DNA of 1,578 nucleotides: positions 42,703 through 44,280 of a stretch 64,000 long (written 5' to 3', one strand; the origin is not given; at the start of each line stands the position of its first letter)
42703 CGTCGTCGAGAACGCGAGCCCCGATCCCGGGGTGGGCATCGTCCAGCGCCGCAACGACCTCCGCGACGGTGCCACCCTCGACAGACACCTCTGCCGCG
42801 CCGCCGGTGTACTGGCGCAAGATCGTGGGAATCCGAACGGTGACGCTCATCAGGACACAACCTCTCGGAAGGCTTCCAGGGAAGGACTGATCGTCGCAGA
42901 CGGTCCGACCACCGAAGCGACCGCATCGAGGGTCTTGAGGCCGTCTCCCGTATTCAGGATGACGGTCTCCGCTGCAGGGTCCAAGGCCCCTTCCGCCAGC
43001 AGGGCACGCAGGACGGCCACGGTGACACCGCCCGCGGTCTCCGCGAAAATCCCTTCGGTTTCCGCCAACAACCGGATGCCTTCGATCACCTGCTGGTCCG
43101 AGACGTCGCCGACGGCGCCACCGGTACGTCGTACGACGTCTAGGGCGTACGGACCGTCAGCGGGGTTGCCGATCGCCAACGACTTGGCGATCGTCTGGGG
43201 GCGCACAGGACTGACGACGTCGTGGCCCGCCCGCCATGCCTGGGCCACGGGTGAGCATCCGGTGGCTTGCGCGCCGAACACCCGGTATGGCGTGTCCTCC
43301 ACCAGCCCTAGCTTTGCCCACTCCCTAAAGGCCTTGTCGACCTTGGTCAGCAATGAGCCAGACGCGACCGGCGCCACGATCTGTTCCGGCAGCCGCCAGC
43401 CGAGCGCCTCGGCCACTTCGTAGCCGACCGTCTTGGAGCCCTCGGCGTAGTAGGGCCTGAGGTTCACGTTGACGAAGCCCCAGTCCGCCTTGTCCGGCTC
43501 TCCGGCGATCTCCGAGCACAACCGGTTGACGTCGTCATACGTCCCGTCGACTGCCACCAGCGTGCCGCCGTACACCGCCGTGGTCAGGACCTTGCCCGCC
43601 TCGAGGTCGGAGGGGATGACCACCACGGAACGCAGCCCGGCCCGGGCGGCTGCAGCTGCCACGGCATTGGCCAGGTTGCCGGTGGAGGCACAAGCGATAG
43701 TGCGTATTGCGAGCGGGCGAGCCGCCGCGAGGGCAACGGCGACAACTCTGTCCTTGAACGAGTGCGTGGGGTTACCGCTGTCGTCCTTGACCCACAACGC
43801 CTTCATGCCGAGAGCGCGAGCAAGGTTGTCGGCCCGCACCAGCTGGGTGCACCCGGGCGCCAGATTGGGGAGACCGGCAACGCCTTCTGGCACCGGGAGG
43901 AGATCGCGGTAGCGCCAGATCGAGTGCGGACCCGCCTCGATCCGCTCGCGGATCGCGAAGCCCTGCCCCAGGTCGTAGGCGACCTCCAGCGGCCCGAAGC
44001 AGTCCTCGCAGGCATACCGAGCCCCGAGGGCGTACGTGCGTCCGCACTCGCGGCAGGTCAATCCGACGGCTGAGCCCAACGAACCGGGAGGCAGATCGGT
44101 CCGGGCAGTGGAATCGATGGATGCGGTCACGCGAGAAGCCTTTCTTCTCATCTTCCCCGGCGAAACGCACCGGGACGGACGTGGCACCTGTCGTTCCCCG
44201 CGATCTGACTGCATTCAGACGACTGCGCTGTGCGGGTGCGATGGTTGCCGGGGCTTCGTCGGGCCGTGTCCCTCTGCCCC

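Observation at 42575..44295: SAM-I riboswitch controls a threonine-synthase-like enzyme coupled to a GG-terminated sulfur carrier (MetM/MetO-type homocysteine synthesis?)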

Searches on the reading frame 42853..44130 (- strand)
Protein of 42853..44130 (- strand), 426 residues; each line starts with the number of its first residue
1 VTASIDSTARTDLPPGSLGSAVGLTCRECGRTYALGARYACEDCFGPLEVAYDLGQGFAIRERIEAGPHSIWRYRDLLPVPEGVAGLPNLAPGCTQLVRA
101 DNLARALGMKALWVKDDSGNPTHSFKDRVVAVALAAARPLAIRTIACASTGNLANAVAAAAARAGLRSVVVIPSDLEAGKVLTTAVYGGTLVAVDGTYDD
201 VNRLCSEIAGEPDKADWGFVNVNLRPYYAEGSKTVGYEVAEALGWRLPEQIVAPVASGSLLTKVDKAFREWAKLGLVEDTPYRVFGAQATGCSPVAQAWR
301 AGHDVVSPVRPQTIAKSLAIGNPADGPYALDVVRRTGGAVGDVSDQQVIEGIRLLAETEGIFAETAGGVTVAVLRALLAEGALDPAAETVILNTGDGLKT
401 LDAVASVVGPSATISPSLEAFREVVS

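Call 6: search_protein_families(library=pfam, proteins=[window:42853-44130:-], max_evalue=0.01)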
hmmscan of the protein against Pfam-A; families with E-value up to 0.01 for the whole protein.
window:42853-44130:- (426 aa): 2 families
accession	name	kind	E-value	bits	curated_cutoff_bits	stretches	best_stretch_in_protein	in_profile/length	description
PF00291.31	PALP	-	8.3e-69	232.6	35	1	91-395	4-295/295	Pyridoxal-phosphate dependent enzyme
PF05810.19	NinF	-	3.6e-05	24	27.5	1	25-49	1-25/25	NinF protein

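Call 7: search_protein_families(library=ncbifam, proteins=[window:42853-44130:-], max_evalue=0.01)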
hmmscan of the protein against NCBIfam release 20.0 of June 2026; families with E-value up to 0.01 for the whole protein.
window:42853-44130:- (426 aa): 42 families (the best 25 are shown)
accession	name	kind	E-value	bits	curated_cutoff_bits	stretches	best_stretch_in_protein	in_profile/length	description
TIGR00260.1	thrC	equivalog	5.4e-81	272.4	167.1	1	71-401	1-339/340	threonine synthase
NF006050.0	PRK08197.1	equivalog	9.1e-81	271.7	303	1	23-406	8-390/406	threonine synthase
NF004170.0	PRK05638.1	equivalog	4.9e-55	186.8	421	1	25-400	3-358/442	threonine synthase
NF004996.0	PRK06381.1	equivalog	1.2e-36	126.4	266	1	91-395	12-316/319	threonine synthase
NF005035.0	PRK06450.1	equivalog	1.9e-36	125.5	301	1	25-400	5-337/338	threonine synthase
NF006205.0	PRK08329.1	equivalog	3.3e-33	115.1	358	1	24-400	2-346/347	threonine synthase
TIGR01127.1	ilvA_1Cterm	equivalog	7.7e-21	74.5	378.75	1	114-374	19-265/380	threonine ammonia-lyase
TIGR03844.1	cysteate_syn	equivalog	1.7e-18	66.6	324.9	1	24-401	3-383/398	cysteate synthase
NF005600.0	PRK07334.1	equivalog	9.5e-18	64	496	1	95-374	29-291/408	threonine ammonia-lyase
NF005680.0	PRK07476.1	equivalog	3.8e-16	58.9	413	1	95-398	24-311/326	hydroxyectoine utilization dehydratase EutB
NF006390.0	PRK08639.1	equivalog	2.2e-15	56.5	421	1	95-376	26-296/418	threonine ammonia-lyase IlvA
NF006058.0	PRK08206.1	equivalog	5.6e-14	51.5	276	1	143-393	117-370/402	diaminopropionate ammonia-lyase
NF005454.0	PRK07048.1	equivalog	1.1e-13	51.1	452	1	144-377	75-293/324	threo-3-hydroxy-L-aspartate ammonia-lyase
NF006389.0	PRK08638.1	equivalog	4.3e-13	48.9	453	1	114-376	46-294/333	bifunctional threonine ammonia-lyase/L-serine ammonia-lyase TdcB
NF006674.0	PRK09224.1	subfamily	5.4e-13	48.5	577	1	95-383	26-300/508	threonine ammonia-lyase IlvA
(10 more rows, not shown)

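Call 13: search_solved_structures(query=window:42853-44130:-, max_evalue=1e-10)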
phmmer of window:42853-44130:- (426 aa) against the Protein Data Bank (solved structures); distinct sequences matched with E-value up to 1e-10: 8.
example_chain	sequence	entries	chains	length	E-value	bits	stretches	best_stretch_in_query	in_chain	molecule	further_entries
2zsj_A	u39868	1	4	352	2.6e-54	188.1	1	71-420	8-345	Threonine synthase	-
1uim_A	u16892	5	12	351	1e-46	163.1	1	68-405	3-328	Threonine Synthase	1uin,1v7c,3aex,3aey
6cgq_A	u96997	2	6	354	1.2e-46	162.8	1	71-405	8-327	Threonine synthase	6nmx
2d1f_A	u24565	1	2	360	4.9e-43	150.9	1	68-405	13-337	Threonine synthase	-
1e5x_A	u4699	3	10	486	7.5e-29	104.2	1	93-401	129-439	THREONINE SYNTHASE | THREONINE SYNTHASE 1, CHLOROPLASTIC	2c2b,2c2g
1pwe_A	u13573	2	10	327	2.5e-13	53.1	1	105-392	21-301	L-serine dehydratase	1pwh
4h27_A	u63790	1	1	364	1.2e-11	47.6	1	108-375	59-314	L-serine dehydratase/L-threonine deaminase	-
1p5j_A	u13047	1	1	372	2.1e-11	46.8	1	108-375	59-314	L-serine dehydratase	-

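Call 18: find_homologous_proteins(query=window:42853-44130:-, max_evalue=1e-20)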
Query window:42853-44130:- (426 aa): 8000 proteins with E <= 1e-20 among 8000 candidates; the best 120 are listed.
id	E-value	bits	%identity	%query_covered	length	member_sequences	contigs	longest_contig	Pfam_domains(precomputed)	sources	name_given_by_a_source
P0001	3.9e-276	934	100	100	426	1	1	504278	PF00291.32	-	-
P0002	1.3e-247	840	91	100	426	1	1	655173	PF00291.32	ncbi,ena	-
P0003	1.0e-230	784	83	100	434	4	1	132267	PF00291.32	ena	-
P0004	4.3e-229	779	84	100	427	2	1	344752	PF00291.32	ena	-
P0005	5.4e-227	772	82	100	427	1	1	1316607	PF00291.32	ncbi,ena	-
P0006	6.9e-224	762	82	100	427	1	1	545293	PF00291.32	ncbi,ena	-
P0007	1.4e-214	731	90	88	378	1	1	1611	PF00291.32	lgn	-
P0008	7.3e-208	709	77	97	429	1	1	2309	PF00291.32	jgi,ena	-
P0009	5.9e-206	703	78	99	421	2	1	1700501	PF00291.32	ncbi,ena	-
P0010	3.8e-204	697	77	99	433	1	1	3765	PF00291.32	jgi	jgi:threonine synthase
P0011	4.5e-204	696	77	97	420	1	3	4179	PF00291.32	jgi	jgi:threonine synthase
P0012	2.0e-203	694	78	96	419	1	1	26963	PF00291.32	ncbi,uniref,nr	ncbi:threonine synthase [Motilibacter deserti]|uniref:Threonine synthase n=1 Tax=Motilibacter desert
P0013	2.6e-203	694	77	97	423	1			PF00291.32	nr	nr:threonine synthase [Vallicoccus soli]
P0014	3.8e-203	693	78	97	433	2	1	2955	PF00291.32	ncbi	-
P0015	3.8e-203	693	77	97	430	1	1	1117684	PF00291.32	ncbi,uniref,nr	ncbi:threonine synthase [Vallicoccus soli]|uniref:Threonine synthase n=1 Tax=Vallicoccus soli TaxID=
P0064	4.4e-198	677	77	96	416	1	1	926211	PF00291.32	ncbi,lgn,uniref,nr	ncbi:threonine synthase [Motilibacter rhizosphaerae]|uniref:Threonine synthase n=1 Tax=Motilibacter 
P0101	1.8e-196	671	75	95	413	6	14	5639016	PF00291.32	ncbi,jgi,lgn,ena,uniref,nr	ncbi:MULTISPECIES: threonine synthase [Thermomonospora]|uniref:Threonine synthase n=1 Tax=Thermomono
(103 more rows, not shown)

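Call 25: find_related_loci(query=A1, collection=genome_contigs, flank=8000)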
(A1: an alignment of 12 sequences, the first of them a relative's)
Query A1 (426 aa) in genome_contigs; peptide patterns used: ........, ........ (x = any residue, [..] = any of these).
599 stretches matched a pattern (row limit reached: there are more); 596 encode a relative of the query (tblastn E <= 1e-3); the best 80 are kept; 80 distinct loci.
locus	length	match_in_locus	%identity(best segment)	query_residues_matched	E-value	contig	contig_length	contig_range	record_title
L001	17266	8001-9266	73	1-422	0e+0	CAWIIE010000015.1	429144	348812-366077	MAG: uncultured Actinomycetota bacterium isolate MFD05454.bin.2.75 genome assembly, contig: contig_6783, whole genome sh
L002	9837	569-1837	72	1-423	0e+0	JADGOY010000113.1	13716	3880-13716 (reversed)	MAG: Nakamurella sp. isolate Chersky.9_22 contig-100_643, whole genome shotgun sequence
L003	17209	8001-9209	73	17-423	0e+0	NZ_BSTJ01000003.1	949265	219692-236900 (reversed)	Actinoallomurus iriomotensis strain NBRC 103681 sequence03, whole genome shotgun sequence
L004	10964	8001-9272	73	1-425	0e+0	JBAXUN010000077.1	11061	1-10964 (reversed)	MAG: Actinomycetes bacterium isolate ELA662 MAG662_77, whole genome shotgun sequence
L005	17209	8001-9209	75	14-421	0e+0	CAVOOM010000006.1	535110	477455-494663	MAG: uncultured Actinomycetota bacterium isolate MFD00032.bin.2.210 genome assembly, contig: contig_17145, whole genome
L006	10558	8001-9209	74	17-423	0e+0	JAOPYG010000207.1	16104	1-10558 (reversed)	MAG: Actinoallomurus sp. isolate RYN_221 scaffold_1906635, whole genome shotgun sequence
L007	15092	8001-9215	75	14-422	0e+0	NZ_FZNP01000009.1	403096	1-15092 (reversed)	Actinomadura mexicana strain DSM 44485, whole genome shotgun sequence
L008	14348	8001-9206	72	17-422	0e+0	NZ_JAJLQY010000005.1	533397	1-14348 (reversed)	Actinocorallia sp. API 0066 5, whole genome shotgun sequence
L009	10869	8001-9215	75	14-422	0e+0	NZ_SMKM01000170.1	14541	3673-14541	Actinomadura sp. GC306 NODE_170_length_14541_cov_18.2648, whole genome shotgun sequence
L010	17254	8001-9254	73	1-422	0e+0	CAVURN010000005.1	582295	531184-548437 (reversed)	MAG: uncultured Actinomycetota bacterium isolate MFD09730.bin.2.141 genome assembly, contig: contig_8312, whole genome s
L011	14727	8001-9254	72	1-422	0e+0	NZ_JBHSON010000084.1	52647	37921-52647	Actinomadura rugatobispora strain JCM 3366 idba_K_17_124_22_84, whole genome shotgun sequence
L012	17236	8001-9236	73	8-426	0e+0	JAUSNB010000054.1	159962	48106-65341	MAG: Actinomycetota bacterium isolate E19_metabat.bin.114 E19_k141_271164, whole genome shotgun sequence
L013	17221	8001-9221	67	18-426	0e+0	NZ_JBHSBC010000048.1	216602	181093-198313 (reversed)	Streptosporangium jomthongense strain TBRC 7912 GCM70011559_7, whole genome shotgun sequence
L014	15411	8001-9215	74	14-422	0e+0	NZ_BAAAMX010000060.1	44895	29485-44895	Actinomadura bangladeshensis strain JCM 13933 sequence060, whole genome shotgun sequence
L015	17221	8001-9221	73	8-421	0e+0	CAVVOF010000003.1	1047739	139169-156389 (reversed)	MAG: uncultured Actinomycetota bacterium isolate MFD09779.bin.1.366 genome assembly, contig: contig_28726, whole genome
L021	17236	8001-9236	68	15-423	0e+0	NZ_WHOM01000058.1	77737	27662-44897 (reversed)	Streptomyces apocyni strain TRM 66233 500, whole genome shotgun sequence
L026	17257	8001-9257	68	4-422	0e+0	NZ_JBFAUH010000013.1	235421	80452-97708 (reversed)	Streptomyces sp. NPDC052496 NPDC052496_69_A6.ctg-0013, whole genome shotgun sequence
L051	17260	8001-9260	67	3-423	1e-180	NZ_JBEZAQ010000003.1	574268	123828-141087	Streptomyces sp. NPDC045431 NPDC045431_28_F3.ctg-0003, whole genome shotgun sequence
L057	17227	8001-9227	69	18-422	3e-180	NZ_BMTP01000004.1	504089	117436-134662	Streptomyces lavendofoliae strain JCM 4391 sequence04, whole genome shotgun sequence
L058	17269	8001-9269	66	3-422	7e-180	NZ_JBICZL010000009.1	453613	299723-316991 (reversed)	Streptomyces sp. NPDC048248 NPDC048248_33_G9.ctg-0009, whole genome shotgun sequence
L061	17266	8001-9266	66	2-423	1e-179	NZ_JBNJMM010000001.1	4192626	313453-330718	Streptomyces sp. CA-135486 MDNA_WGS_110_2, whole genome shotgun sequence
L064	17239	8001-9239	67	14-423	1e-179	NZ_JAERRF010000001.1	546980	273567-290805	Streptomyces coffeae strain CA1R205 1, whole genome shotgun sequence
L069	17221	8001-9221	69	17-422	6e-179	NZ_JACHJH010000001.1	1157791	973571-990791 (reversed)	Streptomyces olivoverticillatus strain CECT 3266 Ga0436946_01, whole genome shotgun sequence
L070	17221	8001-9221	69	17-422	3e-179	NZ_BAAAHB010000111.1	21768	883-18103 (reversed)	Streptomyces stramineus strain JCM 10649 sequence111, whole genome shotgun sequence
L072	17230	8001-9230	68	17-423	7e-179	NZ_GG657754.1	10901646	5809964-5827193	Streptomyces himastatinicus ATCC 53653 supercont1.1, whole genome shotgun sequence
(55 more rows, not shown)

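Call 26: find_encoding_contigs(protein=P0001, flank=2000, max_places=3)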
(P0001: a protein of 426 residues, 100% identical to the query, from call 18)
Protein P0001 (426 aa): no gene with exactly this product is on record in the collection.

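Call 39: find_encoding_contigs(protein=P0002, flank=10000, max_places=2)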
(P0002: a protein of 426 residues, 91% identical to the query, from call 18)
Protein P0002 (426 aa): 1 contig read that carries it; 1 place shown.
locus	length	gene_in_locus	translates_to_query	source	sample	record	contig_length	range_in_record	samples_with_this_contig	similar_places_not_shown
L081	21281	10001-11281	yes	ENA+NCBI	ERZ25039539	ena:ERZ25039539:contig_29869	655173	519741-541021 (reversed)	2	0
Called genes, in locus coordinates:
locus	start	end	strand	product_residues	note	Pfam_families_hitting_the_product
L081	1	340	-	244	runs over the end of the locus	PF03704:BTAD (faint)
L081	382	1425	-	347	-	PF01636:APH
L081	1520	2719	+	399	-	PF00999:Na_H_Exchanger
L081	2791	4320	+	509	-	PF01839:FG-GAP (faint), PF14312:FG-GAP_2 (weak)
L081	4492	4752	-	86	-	PF05899:Cupin_3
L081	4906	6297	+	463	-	PF10011:DUF2254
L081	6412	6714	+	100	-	PF11662:DUF3263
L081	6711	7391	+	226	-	PF13399:LytR_C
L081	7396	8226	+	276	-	PF02358:Trehalose_PPase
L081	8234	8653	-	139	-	-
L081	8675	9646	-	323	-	PF00535:Glycos_transf_2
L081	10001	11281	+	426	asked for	PF00291:PALP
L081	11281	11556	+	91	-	PF02597:ThiS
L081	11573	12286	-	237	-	PF00072:Response_reg, PF00196:GerE, PF08281:Sigma70_r4_2 (weak), PF13936:HTH_38 (faint)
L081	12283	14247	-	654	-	PF07730:HisKA_3, PF02518:HATPase_c (faint)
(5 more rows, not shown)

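Call 40: find_encoding_contigs(protein=P0101, flank=10000, max_places=2)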
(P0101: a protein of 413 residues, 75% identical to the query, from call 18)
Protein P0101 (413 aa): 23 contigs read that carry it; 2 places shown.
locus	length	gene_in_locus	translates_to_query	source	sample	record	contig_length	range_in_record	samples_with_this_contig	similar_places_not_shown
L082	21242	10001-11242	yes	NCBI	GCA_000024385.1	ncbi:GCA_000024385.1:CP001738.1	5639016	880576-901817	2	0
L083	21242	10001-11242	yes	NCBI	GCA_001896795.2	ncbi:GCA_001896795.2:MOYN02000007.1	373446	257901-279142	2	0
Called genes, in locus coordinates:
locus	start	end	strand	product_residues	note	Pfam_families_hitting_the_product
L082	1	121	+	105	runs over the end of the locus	PF11662:DUF3263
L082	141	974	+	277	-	PF02358:Trehalose_PPase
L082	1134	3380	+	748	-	PF00069:Pkinase, PF07714:PK_Tyr_Ser-Thr (weak)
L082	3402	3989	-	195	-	PF03551:PadR, PF22194:WHD_F93 (faint)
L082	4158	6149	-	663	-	PF00069:Pkinase, PF07714:PK_Tyr_Ser-Thr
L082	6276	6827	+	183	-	PF07638:Sigma70_ECF (weak), PF04542:Sigma70_r2, PF08281:Sigma70_r4_2, PF04545:Sigma70_r4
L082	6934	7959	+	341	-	PF00685:Sulfotransfer_1, PF13469:Sulfotransfer_3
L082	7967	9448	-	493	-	PF00982:Glyco_transf_20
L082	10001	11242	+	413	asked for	PF00291:PALP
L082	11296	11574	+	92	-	PF02597:ThiS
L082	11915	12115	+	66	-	PF00313:CSD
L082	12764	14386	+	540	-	PF00118:Cpn60_TCP1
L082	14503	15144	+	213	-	PF04525:LOR (weak), PF03803:Scramblase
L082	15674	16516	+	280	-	PF09359:VTC (weak)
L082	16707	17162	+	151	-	-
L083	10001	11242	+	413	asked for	PF00291:PALP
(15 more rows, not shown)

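Call 41: find_encoding_contigs(protein=P0064, flank=10000, max_places=2)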
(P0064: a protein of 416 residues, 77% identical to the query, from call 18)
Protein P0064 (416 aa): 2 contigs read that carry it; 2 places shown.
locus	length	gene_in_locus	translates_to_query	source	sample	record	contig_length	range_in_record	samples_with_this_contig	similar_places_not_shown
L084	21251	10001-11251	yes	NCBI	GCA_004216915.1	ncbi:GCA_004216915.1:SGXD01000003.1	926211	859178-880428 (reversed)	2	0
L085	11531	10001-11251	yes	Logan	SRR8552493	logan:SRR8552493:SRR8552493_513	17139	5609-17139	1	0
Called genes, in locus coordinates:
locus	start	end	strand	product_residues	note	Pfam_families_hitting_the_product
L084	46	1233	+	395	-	PF01261:AP_endonuc_2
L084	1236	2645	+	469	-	PF00370:FGGY_N, PF02782:FGGY_C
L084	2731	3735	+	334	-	PF00296:Bac_luciferase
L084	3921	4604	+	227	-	PF03006:HlyIII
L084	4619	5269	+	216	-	PF00072:Response_reg, PF08281:Sigma70_r4_2, PF00196:GerE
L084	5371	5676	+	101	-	PF11662:DUF3263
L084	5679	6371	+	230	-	PF13399:LytR_C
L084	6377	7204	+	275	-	PF02358:Trehalose_PPase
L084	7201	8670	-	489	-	PF00982:Glyco_transf_20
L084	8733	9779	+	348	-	PF01471:PG_binding_1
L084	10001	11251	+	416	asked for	PF00291:PALP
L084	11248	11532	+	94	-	PF02597:ThiS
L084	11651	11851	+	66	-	PF00313:CSD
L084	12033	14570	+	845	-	PF00989:PAS (weak), PF08447:PAS_3 (weak), PF08448:PAS_4 (weak), PF13426:PAS_9, PF01590:GAF (weak), PF13185:GAF_2 (weak), PF07228:SpoIIE, PF13581:HATPase_c_2, +1 more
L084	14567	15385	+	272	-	-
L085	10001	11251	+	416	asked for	PF00291:PALP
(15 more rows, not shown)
